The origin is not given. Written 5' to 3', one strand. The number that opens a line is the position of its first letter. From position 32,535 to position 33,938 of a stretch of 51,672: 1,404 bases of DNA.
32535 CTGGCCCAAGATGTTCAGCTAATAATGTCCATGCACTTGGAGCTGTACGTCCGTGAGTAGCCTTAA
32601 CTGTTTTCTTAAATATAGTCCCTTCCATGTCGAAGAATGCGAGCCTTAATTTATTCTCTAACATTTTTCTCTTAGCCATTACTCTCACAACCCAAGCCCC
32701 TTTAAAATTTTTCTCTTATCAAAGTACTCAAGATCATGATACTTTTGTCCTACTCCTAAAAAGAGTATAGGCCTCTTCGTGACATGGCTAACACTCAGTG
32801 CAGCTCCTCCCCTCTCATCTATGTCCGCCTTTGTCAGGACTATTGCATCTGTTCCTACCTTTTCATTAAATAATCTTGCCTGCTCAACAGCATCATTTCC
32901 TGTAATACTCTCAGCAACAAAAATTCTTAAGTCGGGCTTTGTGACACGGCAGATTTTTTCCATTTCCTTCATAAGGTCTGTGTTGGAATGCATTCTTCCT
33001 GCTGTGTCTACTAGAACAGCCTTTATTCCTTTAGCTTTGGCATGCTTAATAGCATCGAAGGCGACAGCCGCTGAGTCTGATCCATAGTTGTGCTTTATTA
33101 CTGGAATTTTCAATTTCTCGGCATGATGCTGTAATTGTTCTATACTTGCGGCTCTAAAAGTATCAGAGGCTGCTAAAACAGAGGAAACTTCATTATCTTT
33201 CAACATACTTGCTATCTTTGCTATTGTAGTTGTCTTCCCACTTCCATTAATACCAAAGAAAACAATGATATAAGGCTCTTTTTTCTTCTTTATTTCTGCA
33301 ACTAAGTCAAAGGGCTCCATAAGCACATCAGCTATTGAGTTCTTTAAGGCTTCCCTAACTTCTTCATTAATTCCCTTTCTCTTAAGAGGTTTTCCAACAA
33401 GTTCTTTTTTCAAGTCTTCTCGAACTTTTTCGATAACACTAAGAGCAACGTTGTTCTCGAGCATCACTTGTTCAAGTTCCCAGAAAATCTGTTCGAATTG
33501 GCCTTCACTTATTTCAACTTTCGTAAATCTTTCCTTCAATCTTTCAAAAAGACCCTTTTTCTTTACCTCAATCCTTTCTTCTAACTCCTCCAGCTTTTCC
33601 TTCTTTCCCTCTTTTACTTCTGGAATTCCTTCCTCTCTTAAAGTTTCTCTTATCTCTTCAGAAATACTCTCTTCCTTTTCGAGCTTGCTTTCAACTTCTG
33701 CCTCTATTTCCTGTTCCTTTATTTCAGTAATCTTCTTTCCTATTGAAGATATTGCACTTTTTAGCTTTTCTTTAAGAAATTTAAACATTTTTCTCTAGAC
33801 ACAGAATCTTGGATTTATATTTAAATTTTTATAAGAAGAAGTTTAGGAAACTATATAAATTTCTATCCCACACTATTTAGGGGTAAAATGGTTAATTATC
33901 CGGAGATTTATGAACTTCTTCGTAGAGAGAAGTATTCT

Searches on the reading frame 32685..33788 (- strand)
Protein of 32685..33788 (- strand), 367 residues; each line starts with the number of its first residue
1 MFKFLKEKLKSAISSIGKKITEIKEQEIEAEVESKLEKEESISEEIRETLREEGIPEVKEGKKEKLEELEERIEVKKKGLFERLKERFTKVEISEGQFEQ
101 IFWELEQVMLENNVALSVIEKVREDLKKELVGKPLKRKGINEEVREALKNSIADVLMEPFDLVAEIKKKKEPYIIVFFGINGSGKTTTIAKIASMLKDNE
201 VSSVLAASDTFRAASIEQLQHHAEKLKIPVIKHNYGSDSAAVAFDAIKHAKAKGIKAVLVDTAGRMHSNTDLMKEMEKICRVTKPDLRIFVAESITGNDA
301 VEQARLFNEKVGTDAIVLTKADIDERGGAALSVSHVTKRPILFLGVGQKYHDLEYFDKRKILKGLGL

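Call 73: search_protein_families(library=pfam, proteins=[window:32685-33788:-], max_evalue=0.00001)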
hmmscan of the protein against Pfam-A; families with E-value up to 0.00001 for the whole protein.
window:32685-33788:- (367 aa): 3 families
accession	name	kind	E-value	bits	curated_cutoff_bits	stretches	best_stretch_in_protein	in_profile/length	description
PF00448.28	SRP54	-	1.2e-69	234.4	22.7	1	173-364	2-193/196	SRP54-type protein, GTPase domain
PF02881.24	SRP54_N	-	3.3e-07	30.9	22.4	1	80-148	1-75/75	SRP54-type protein, helical bundle domain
PF13207.12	AAA_17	-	3.2e-06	27.9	27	1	178-292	1-109/136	AAA domain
